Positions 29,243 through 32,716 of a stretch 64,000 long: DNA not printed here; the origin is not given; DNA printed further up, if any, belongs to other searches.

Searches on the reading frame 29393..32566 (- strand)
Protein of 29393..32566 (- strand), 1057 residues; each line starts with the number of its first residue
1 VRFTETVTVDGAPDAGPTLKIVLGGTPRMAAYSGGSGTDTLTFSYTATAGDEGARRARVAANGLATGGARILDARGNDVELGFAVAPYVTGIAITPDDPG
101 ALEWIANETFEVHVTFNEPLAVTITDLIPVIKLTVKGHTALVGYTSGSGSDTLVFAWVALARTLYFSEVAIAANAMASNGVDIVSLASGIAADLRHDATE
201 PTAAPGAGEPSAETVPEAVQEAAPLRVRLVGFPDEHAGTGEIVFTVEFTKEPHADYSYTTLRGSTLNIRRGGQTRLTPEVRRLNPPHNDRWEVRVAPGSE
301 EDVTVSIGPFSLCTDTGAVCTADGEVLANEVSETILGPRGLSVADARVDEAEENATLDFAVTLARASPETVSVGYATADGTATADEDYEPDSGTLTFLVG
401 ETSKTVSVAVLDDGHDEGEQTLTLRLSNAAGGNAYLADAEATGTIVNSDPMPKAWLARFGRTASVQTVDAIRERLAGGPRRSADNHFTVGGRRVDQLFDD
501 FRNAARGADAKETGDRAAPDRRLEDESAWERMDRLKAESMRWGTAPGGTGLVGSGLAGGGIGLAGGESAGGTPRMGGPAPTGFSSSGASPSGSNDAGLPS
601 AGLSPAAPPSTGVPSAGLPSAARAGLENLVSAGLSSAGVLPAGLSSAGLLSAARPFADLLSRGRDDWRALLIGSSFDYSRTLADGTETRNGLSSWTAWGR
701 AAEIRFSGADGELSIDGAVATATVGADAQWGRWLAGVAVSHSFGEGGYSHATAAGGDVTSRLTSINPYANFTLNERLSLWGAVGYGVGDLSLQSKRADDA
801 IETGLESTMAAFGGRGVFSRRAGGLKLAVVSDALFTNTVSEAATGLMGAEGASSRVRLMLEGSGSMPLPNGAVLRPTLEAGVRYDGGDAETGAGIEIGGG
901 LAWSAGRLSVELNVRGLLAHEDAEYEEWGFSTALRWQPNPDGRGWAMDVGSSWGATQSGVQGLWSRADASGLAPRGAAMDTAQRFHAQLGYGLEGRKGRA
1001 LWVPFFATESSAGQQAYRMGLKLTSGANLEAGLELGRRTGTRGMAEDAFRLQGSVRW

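Call 12: search_protein_families(library=ncbifam, proteins=[window:29393-32566:-], max_evalue=1)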
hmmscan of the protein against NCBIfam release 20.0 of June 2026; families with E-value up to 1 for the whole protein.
window:29393-32566:- (1057 aa): 2 families
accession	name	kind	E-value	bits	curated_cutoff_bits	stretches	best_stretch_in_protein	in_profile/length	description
TIGR00845.1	caca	equivalog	8.9e-10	37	679.85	1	361-432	415-489/921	sodium/calcium exchanger 1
NF038115.1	SVAGG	subfamily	2.8e-06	26.6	150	1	341-424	268-352/407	SVAGG family GlyGly-CTERM protein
